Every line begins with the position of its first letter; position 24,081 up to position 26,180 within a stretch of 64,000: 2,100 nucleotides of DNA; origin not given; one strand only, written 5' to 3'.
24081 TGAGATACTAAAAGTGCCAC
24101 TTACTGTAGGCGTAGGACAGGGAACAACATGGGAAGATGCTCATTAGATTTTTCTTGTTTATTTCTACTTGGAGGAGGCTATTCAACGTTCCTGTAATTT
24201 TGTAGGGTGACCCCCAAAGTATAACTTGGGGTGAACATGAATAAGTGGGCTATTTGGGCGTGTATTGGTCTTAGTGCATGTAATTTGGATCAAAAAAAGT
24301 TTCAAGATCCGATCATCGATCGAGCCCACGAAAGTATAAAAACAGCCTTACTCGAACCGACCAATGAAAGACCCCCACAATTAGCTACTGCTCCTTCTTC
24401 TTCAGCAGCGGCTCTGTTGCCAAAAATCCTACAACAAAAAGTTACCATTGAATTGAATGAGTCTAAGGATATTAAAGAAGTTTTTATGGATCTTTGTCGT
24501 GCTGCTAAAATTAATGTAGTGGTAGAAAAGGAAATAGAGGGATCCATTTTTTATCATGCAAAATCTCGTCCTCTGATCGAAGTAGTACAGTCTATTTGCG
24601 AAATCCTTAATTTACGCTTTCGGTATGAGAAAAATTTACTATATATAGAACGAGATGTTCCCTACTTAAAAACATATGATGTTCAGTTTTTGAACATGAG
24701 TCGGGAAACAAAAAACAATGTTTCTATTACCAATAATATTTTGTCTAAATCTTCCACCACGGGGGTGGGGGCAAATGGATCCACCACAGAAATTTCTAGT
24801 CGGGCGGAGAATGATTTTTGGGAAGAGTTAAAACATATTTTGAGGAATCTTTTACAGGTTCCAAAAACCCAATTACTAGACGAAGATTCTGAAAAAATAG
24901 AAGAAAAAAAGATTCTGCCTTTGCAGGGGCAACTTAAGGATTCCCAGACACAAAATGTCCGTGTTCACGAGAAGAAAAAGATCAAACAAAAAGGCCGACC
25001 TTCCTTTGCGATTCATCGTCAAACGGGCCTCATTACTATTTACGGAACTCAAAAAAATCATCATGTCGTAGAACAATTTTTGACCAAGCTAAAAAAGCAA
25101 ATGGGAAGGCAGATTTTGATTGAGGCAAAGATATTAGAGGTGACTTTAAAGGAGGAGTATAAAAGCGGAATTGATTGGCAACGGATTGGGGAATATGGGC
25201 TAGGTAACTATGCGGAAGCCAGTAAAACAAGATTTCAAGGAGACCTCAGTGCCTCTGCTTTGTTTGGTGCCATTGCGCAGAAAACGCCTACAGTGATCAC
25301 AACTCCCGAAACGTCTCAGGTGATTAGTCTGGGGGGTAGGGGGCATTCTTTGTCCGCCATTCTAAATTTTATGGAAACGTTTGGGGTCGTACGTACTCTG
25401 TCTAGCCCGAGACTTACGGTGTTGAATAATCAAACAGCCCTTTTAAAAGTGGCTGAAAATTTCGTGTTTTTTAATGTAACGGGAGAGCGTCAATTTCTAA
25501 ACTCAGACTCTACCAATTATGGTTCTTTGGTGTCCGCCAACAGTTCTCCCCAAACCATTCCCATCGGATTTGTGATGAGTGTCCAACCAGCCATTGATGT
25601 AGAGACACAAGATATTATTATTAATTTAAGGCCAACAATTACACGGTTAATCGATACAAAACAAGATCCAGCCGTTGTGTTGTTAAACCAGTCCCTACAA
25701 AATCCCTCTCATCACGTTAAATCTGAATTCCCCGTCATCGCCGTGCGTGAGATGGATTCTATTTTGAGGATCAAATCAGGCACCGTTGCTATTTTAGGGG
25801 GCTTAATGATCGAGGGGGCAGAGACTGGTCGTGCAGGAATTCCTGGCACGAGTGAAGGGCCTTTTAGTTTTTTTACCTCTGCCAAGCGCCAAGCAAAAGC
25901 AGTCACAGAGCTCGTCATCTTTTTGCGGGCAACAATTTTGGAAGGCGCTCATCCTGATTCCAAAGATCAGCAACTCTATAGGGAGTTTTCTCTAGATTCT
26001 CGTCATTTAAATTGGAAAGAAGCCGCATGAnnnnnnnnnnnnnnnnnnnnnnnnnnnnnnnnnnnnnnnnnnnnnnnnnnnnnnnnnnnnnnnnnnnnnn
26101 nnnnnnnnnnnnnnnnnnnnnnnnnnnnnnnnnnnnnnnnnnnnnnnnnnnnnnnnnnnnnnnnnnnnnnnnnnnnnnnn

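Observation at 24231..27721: Orphan lipoprotein secretin plus two unusually large prepilin-type proteins, with no ATPase, platform or peptidase in the window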

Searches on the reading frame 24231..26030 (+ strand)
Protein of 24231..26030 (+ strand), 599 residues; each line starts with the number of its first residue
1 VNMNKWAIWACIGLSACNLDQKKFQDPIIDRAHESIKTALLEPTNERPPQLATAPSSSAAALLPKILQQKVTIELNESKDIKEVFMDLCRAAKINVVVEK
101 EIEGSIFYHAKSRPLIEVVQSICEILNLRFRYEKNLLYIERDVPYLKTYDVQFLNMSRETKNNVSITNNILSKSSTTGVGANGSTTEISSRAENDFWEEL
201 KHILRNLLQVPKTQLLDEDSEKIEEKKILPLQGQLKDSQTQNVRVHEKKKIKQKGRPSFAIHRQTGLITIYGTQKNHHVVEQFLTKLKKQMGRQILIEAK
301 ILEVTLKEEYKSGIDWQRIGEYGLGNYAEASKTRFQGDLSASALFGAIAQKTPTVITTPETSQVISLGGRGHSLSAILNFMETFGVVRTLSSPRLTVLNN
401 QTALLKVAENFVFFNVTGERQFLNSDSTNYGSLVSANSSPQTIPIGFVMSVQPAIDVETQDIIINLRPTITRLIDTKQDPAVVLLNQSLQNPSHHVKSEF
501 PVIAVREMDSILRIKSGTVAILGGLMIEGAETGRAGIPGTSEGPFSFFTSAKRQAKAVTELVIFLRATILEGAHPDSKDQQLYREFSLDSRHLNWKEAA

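Call 3: search_protein_families(library=pfam, proteins=[window:24231-26030:+], max_evalue=1)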
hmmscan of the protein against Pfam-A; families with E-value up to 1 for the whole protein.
window:24231-26030:+ (599 aa): 2 families
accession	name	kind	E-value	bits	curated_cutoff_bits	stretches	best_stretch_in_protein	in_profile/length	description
PF00263.26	Secretin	-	2.4e-16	60.2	27.5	1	381-570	2-168/169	Bacterial type II and III secretion system protein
PF07655.18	Secretin_N_2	-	3.4e-05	24.7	23.4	1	147-211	2-79/91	Secretin N-terminal domain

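Call 4: search_protein_families(library=ncbifam, proteins=[window:24231-26030:+], max_evalue=1)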
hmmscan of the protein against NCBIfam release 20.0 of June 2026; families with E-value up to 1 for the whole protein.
window:24231-26030:+ (599 aa): 9 families
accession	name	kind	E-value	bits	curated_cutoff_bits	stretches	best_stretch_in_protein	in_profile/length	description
TIGR02519.1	pilus_MshL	equivalog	4.5e-56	190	250.2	1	260-570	2-290/290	pilus (MSHA type) biogenesis protein MshL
TIGR02517.1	type_II_gspD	equivalog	1.4e-23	83.3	351.35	1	258-572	302-592/600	type II secretion system secretin GspD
TIGR02515.1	IV_pilus_PilQ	subfamily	8.9e-17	61.2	284.35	2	69-418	2-305/428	type IV pilus secretin PilQ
TIGR02520.1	pilus_B_mal_scr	equivalog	2.7e-14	52.6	287.65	1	114-537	130-484/513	PilN family type IVB pilus formation outer membrane protein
TIGR02516.1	type_III_yscC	equivalog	7.9e-12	44.5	238.45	1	256-563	198-455/463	type III secretion system outer membrane ring subunit SctC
NF042912.1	Amuc_1098_fam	equivalog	1.8e-08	32.9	750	2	262-326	430-493/805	Amuc_1098 family type IV pilus outer membrane protein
NF011873.0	PRK15346.1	equivalog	3.6e-07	29.2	524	3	77-140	36-99/499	EscC/YscC/HrcC family type III secretion system outer membrane ring protein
NF007851.2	PRK10560.1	exception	2e-05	23.6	598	1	68-141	21-93/412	DNA uptake porin HofQ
NF049878.1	AlphGalctur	equivalog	0.0043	15.1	1300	1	126-254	634-759/901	alpha-d-galacturonidase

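Call 7: find_encoding_contigs(protein=window:24231-26030:+, flank=10000, max_places=10)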
Protein window:24231-26030:+ (599 aa): no gene with exactly this product is on record in the collection.

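Call 9: find_homologous_proteins(query=window:24237-26030:+, max_evalue=0.00001)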
Query window:24237-26030:+ (597 aa): 911 proteins with E <= 0.00001 among 8000 candidates; the best 120 are listed.
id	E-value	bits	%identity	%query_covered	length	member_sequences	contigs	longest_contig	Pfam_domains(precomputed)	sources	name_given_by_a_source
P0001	0.0e+0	1317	100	100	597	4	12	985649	PF00263.27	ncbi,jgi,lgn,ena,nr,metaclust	ncbi:MAG: hypothetical protein A2621_00950 [Alphaproteobacteria bacterium RIFCSPHIGHO2_01_FULL_41_14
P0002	0.0e+0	1121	84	100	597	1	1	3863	PF00263.27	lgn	-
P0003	0.0e+0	1091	81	100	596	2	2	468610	PF00263.27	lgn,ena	-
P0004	0.0e+0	1062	81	100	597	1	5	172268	PF00263.27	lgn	-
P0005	0.0e+0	1028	77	100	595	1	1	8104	PF00263.27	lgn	-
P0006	0.0e+0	1012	77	100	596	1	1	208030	PF07655.19,PF00263.27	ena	-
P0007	3.3e-298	1008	77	100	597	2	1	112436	PF07655.19,PF00263.27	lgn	-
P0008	1.0e-244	831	63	99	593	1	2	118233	PF00263.27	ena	-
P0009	2.8e-238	810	64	98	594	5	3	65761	PF00263.27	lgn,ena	-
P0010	6.5e-236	802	62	100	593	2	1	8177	PF00263.27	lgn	-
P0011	7.4e-215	733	58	98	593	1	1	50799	PF00263.27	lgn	-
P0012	2.5e-211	721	62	89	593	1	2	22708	PF00263.27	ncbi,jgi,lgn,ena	jgi:general secretion pathway protein D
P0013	1.9e-208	712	61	88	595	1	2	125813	PF00263.27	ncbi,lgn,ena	-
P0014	4.1e-189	648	51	98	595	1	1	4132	PF00263.27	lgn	-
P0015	2.2e-186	639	50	100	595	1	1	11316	PF00263.27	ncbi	-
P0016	3.9e-186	638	51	98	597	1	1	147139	PF00263.27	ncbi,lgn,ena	ncbi:MAG: hypothetical protein WCG05_01625 [Alphaproteobacteria bacterium]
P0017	1.3e-175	603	53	89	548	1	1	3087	PF00263.27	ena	-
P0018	1.5e-175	603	50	98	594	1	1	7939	PF00263.27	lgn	-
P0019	4.4e-172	592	51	89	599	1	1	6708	PF00263.27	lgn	-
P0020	1.3e-168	580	66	70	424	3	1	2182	PF00263.27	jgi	jgi:general secretion pathway protein D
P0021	1.2e-165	570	47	99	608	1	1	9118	PF07655.19,PF00263.27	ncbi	-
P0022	3.1e-142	493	47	87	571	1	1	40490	PF00263.27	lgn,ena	-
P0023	3.2e-142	493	44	95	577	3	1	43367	PF00263.27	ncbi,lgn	-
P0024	7.4e-138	479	44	96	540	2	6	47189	PF00263.27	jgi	jgi:general secretion pathway protein D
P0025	3.1e-134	467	43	96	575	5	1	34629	PF00263.27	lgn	-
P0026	1.7e-132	461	42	99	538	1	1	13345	PF00263.27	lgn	-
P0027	6.2e-129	449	41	97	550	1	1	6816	PF00263.27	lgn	-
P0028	1.6e-123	431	39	98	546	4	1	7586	PF00263.27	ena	-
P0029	1.4e-121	425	38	98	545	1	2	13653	PF00263.27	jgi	jgi:type II secretory pathway component GspD/PulD (secretin)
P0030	2.5e-111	391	41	88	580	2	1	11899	PF00263.27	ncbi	-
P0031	1.5e-110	388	39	92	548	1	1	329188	PF00263.27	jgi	jgi:general secretion pathway protein D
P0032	2.8e-108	381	39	87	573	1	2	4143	PF00263.27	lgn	-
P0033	1.1e-107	379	38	98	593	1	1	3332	PF00263.27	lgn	-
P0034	3.0e-106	374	40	89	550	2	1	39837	PF00263.27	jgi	-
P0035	6.4e-105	370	37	96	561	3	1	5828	PF07655.19,PF00263.27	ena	-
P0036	8.8e-105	369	38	89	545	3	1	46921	PF00263.27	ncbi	-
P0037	2.6e-102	361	38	85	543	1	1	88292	PF07655.19,PF00263.27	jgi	-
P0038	5.2e-102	360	37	98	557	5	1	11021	PF00263.27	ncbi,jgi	jgi:MSHA type pilus biogenesis protein MshL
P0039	5.8e-102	360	38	89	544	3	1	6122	PF07655.19,PF00263.27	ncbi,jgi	jgi:MSHA type pilus biogenesis protein MshL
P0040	2.9e-101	358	36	99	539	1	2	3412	PF00263.27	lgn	-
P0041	8.2e-100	353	36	98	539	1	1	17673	PF00263.27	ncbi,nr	ncbi:MAG: hypothetical protein K2X98_03210 [Alphaproteobacteria bacterium]|nr:hypothetical protein [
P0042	2.4e-99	351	38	89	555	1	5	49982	PF07655.19,PF00263.27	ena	-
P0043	2.5e-99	351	36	98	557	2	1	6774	PF07655.19,PF00263.27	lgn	-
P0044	3.1e-99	351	36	99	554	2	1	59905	PF07655.19,PF00263.27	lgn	-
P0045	5.8e-99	350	36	95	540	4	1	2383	PF00263.27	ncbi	-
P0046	9.7e-99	349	37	92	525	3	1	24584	PF07655.19,PF00263.27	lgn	-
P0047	1.0e-98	349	37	95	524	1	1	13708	PF00263.27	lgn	-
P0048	1.4e-98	349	36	98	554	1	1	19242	PF00263.27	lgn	-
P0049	1.5e-98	349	36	95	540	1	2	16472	PF00263.27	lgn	-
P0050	1.7e-98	349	36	95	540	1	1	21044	PF00263.27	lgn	-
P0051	2.6e-98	348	37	88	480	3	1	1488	PF00263.27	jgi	-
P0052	2.8e-98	348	37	89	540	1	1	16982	PF00263.27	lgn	-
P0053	5.1e-98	347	36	98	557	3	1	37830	PF00263.27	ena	-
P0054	7.4e-98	347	37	91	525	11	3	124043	PF00263.27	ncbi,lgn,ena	-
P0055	8.1e-98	346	37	89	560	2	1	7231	PF00263.27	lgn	-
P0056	1.2e-97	346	36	92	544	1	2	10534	PF07655.19,PF00263.27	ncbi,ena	-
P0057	1.2e-97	346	36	98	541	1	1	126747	PF00263.27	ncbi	ncbi:MAG: Type 3 secretion system secretin [Holosporales bacterium]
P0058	6.2e-97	343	36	94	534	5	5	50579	PF00263.27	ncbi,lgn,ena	-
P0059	8.6e-97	343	35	98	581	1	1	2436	PF00263.27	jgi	jgi:general secretion pathway protein D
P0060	1.5e-96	342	34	98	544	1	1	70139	PF00263.27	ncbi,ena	-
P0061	2.4e-96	342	36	98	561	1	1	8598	PF00263.27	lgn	-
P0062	4.7e-96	341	37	91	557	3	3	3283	PF07655.19,PF00263.27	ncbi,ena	-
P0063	4.7e-96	341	37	92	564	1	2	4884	PF00263.27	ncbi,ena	-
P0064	7.4e-96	340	37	92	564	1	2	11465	PF00263.27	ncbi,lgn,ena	-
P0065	9.8e-96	340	37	92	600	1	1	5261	PF00263.27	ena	-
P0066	1.6e-95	339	37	90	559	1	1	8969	PF00263.27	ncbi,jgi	jgi:MSHA type pilus biogenesis protein MshL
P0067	2.5e-95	338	36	96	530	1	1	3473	PF00263.27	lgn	-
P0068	2.7e-95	338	37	92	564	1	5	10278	PF00263.27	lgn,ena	-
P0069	4.7e-95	337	35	95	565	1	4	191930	PF00263.27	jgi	jgi:MSHA type pilus biogenesis protein MshL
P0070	5.3e-95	337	38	89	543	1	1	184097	PF00263.27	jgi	jgi:MSHA type pilus biogenesis protein MshL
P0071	1.2e-94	336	35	95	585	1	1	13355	PF00263.27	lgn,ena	-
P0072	1.3e-94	336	38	89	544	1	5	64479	PF07655.19,PF00263.27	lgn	-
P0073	2.6e-94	335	35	98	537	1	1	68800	PF00263.27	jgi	jgi:MSHA type pilus biogenesis protein MshL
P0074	3.0e-94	335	34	90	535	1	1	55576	PF00263.27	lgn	-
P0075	3.5e-94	334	37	90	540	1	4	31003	PF07655.19,PF00263.27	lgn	-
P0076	4.3e-94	334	38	87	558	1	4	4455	PF07655.19,PF00263.27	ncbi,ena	-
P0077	4.5e-94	334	37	93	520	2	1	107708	PF00263.27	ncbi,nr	ncbi:MAG: hypothetical protein NTX76_03270 [Alphaproteobacteria bacterium]|nr:hypothetical protein [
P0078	4.6e-94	334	37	89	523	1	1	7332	PF00263.27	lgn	-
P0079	7.2e-94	333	36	95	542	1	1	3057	PF00263.27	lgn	-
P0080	1.4e-93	332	37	89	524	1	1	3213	PF00263.27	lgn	-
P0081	1.5e-93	332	38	89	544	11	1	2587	PF00263.27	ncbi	-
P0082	1.9e-93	332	38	79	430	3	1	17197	PF07655.19,PF00263.27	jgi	jgi:MSHA type pilus biogenesis protein MshL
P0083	2.4e-93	332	36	91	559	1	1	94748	PF00263.27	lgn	-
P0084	3.1e-93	331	35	89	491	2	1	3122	PF00263.27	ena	-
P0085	4.2e-93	331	34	97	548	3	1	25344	PF00263.27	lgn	-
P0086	4.9e-93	331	38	89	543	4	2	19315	PF07655.19,PF00263.27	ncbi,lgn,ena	-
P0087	5.4e-93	330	36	95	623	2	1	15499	PF00263.27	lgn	-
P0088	6.0e-93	330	37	88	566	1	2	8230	PF07655.19,PF00263.27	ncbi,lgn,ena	-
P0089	6.2e-93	330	35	96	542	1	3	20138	PF00263.27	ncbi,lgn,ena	-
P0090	2.2e-92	329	34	98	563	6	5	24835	PF00263.27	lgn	-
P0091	6.8e-92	327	35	97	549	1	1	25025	PF07655.19,PF00263.27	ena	-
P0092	7.5e-92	327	36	99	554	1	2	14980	PF00263.27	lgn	-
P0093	1.6e-91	326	37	97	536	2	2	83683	PF00263.27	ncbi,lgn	-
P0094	2.5e-91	325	39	57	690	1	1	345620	PF00263.27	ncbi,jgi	jgi:MSHA biogenesis protein MshL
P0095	5.0e-91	324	35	98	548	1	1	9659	PF00263.27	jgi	-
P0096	1.0e-90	323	34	98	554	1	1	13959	PF00263.27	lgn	-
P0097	1.1e-90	323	37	89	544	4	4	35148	PF00263.27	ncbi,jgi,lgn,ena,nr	ncbi:MAG: hypothetical protein COY39_02270 [Alphaproteobacteria bacterium CG_4_10_14_0_8_um_filter_3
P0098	1.7e-89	319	33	98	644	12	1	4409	PF07655.19,PF00263.27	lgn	-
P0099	3.0e-89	318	35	89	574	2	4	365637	PF07655.19,PF00263.27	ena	-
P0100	1.5e-88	316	34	89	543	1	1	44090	PF00263.27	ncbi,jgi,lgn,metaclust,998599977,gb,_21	metaclust:\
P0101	2.0e-88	315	39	56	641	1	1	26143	PF00263.27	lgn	-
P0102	2.7e-88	315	35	95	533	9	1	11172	PF00263.27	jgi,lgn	jgi:type II secretory pathway component GspD/PulD (secretin)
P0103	4.9e-88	314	35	89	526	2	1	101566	PF07655.19,PF00263.27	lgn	-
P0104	6.2e-88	314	38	85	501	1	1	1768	PF00263.27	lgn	-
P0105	8.5e-88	313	36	90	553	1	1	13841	PF00263.27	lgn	-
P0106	3.0e-87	312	35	95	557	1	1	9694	PF00263.27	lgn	-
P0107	3.5e-87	311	39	81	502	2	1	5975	PF07655.19,PF00263.27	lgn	-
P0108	6.5e-87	310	33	99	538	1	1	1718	PF00263.27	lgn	-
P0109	1.5e-86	309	37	89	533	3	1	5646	PF00263.27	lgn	-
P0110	1.7e-86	309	35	88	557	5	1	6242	PF07655.19,PF00263.27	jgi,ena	-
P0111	2.1e-86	309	33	88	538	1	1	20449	PF00263.27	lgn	-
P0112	2.7e-86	308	34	89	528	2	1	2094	PF07655.19,PF00263.27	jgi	jgi:general secretion pathway protein D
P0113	2.9e-86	308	34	89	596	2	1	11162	PF07655.19,PF00263.27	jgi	jgi:general secretion pathway protein D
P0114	4.8e-86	308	33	88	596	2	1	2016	PF00263.27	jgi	-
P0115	5.0e-86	308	34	89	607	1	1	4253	PF00263.27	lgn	-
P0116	6.7e-86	307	38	57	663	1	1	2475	PF07655.19,PF00263.27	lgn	-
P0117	6.9e-86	307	37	88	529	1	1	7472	PF00263.27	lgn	-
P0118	3.5e-85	305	34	95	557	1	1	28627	PF00263.27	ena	-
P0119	4.0e-85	305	34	92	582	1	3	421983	PF00263.27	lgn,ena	-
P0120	5.3e-85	304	39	57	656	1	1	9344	PF00263.27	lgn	-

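Call 10: find_encoding_contigs(protein=P0016, flank=10000, max_places=2)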
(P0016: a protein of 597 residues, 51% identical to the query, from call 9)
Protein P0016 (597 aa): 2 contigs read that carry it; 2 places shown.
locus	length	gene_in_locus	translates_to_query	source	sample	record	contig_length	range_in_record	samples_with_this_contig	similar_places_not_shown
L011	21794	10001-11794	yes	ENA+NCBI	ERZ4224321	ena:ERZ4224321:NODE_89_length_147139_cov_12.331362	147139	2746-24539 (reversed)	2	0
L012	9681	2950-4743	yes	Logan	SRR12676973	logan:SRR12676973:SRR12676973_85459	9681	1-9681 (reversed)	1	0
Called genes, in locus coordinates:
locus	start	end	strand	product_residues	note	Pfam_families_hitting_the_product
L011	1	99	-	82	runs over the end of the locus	PF09527:ATPase_gene1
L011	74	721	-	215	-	PF13098:Thioredoxin_2 (faint), PF13462:Thioredoxin_4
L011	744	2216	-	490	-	-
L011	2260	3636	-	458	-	PF04108:ATG17_like, PF02646:RmuC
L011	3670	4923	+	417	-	PF01773:Nucleos_tra2_N, PF07670:Gate, PF07662:Nucleos_tra2_C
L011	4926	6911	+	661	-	PF00270:DEAD (weak), PF04851:ResIII, PF17757:UvrB_inter, PF27431:UvrB_3rd, PF00271:Helicase_C, PF12344:UvrB, PF02151:UVR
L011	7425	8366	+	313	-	PF01075:Glyco_transf_9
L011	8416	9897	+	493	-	PF08238:Sel1 (faint)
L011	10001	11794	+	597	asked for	PF00263:Secretin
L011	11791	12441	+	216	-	-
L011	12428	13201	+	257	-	-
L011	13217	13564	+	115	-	-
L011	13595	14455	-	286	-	PF00590:TP_methylase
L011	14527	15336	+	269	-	PF13344:Hydrolase_6, PF00702:Hydrolase (weak), PF13242:Hydrolase_like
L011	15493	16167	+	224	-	PF00834:Ribul_P_3_epim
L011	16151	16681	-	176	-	PF01025:GrpE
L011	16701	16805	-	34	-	-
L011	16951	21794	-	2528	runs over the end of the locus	?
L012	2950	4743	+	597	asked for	PF00263:Secretin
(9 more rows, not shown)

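Call 11: find_encoding_contigs(protein=P0057, flank=10000, max_places=2)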
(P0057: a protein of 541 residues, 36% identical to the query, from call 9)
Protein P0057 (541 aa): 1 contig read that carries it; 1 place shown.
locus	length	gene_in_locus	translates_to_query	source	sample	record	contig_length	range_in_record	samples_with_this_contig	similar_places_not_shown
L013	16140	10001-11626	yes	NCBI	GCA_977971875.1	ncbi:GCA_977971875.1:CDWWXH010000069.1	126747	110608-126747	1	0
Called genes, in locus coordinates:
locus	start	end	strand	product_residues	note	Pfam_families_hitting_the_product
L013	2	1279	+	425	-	PF00270:DEAD, PF04851:ResIII, PF00176:SNF2-rel_dom (faint), PF00271:Helicase_C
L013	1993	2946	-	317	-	PF03969:AFG1_ATPase (weak), PF00308:Bac_DnaA (weak), PF00004:AAA (weak)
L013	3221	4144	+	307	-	PF02881:SRP54_N, PF13245:AAA_19 (weak), PF13604:AAA_30, PF00448:SRP54, PF03029:ATP_bind_1 (faint), PF19993:DO-GTPase2 (weak)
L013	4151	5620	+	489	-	PF10423:AMNp_N, PF01048:PNP_UDP_1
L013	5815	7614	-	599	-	PF00009:GTP_EFTU, PF03144:GTP_EFTU_D2, PF14492:EFG_III (weak), PF00679:EFG_C, PF06421:LepA_C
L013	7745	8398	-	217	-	PF02463:SMC_N (faint), PF00005:ABC_tran, PF13304:AAA_21 (weak)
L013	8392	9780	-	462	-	PF00497:SBP_bac_3, PF10613:Lig_chan-Glu_bd (faint), PF09084:NMT1 (faint), PF00528:BPD_transp_1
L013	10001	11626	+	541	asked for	PF00263:Secretin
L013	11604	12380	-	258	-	PF00994:MoCF_biosynth, PF24102:FLAD1_M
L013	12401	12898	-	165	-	PF00075:RNase_H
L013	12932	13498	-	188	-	-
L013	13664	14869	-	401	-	PF07690:MFS_1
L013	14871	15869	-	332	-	PF00490:ALAD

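Call 12: find_encoding_contigs(protein=P0031, flank=10000, max_places=2)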
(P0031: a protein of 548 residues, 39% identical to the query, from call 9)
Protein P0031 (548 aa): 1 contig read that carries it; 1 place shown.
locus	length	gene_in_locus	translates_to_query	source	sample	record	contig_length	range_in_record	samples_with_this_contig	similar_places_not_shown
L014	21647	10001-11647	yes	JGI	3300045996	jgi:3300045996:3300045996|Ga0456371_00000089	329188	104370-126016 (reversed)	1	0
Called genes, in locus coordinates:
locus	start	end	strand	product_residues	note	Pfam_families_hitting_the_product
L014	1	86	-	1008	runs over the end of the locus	PF13116:YhdP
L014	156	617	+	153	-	PF00578:AhpC-TSA, PF08534:Redoxin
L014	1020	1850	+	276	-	-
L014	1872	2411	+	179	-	PF01327:Pep_deformylase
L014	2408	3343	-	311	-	PF01745:IPT (weak), PF01715:IPPT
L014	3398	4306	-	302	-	PF03741:TerC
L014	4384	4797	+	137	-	-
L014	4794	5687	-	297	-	PF01297:ZnuA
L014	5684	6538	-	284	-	PF00950:ABC-3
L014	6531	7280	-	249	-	PF02463:SMC_N (faint), PF00005:ABC_tran, PF13304:AAA_21 (faint)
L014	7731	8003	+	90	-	-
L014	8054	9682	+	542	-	PF00270:DEAD, PF04851:ResIII, PF00271:Helicase_C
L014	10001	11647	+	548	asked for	PF00263:Secretin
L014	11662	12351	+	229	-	PF07963:N_methyl (weak)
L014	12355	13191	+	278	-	-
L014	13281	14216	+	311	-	PF13431:TPR_17 (faint), PF07719:TPR_2 (faint), PF13181:TPR_8 (faint), PF13424:TPR_12 (faint), PF13428:TPR_14 (faint), PF00515:TPR_1 (faint), PF13414:TPR_11 (faint), PF13432:TPR_16 (faint), +1 more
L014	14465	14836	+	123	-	-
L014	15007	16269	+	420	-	PF00083:Sugar_tr, PF07690:MFS_1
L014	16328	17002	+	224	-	-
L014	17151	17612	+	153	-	-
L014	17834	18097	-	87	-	-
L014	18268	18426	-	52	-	-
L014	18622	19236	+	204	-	PF12762:DDE_Tnp_IS1595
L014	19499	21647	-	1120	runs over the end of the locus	-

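Call 13: search_solved_structures(query=window:24237-26030:+, max_evalue=0.001)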
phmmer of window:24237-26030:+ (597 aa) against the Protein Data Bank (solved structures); distinct sequences matched with E-value up to 0.001: 0.

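Call 38: find_encoding_contigs(protein=P0077, flank=10000, max_places=1)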
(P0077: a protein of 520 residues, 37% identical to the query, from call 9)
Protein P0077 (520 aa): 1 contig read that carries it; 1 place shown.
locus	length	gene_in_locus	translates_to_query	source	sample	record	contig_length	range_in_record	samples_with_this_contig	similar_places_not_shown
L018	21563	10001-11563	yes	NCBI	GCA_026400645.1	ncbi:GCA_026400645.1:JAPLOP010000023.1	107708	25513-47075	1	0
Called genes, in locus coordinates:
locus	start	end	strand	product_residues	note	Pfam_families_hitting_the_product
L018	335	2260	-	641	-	-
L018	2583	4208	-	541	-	PF20703:nSTAND1 (faint), PF00005:ABC_tran, PF02463:SMC_N (weak), PF13191:AAA_16 (faint), PF13555:AAA_29 (faint), PF20720:nSTAND3 (faint), PF02463:SMC_N, PF00005:ABC_tran, +3 more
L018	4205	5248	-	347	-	PF00528:BPD_transp_1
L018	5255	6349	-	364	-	PF00528:BPD_transp_1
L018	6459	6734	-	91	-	-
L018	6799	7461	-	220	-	-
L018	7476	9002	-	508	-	PF13629:T2SS-T3SS_pil_N, PF00263:Secretin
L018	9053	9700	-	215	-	PF12895:ANAPC3 (faint), PF23914:TPR_CcmH_CycH, PF13432:TPR_16 (weak), PF14559:TPR_19 (weak), PF13432:TPR_16 (weak), PF14559:TPR_19 (weak), PF00515:TPR_1 (weak), PF14559:TPR_19 (weak), +11 more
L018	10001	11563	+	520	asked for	PF00263:Secretin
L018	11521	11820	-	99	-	PF01381:HTH_3 (weak)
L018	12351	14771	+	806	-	PF00989:PAS (faint), PF08448:PAS_4 (faint), PF13188:PAS_8 (faint), PF12860:PAS_7, PF00512:HisKA, PF02518:HATPase_c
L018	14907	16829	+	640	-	PF16177:ACAS_N (faint), PF00501:AMP-binding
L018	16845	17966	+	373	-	PF01073:3Beta_HSD, PF01370:Epimerase, PF04321:RmlD_sub_bind, PF16363:GDP_Man_Dehyd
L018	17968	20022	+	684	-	PF22745:Nlig-Ia, PF01653:DNA_ligase_aden, PF03120:OB_DNA_ligase, PF03119:DNA_ligase_ZBD (weak), PF12826:HHH_2, PF14520:HHH_5 (weak), PF00533:BRCT, PF12738:PTCB-BRCT (faint)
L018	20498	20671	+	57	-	-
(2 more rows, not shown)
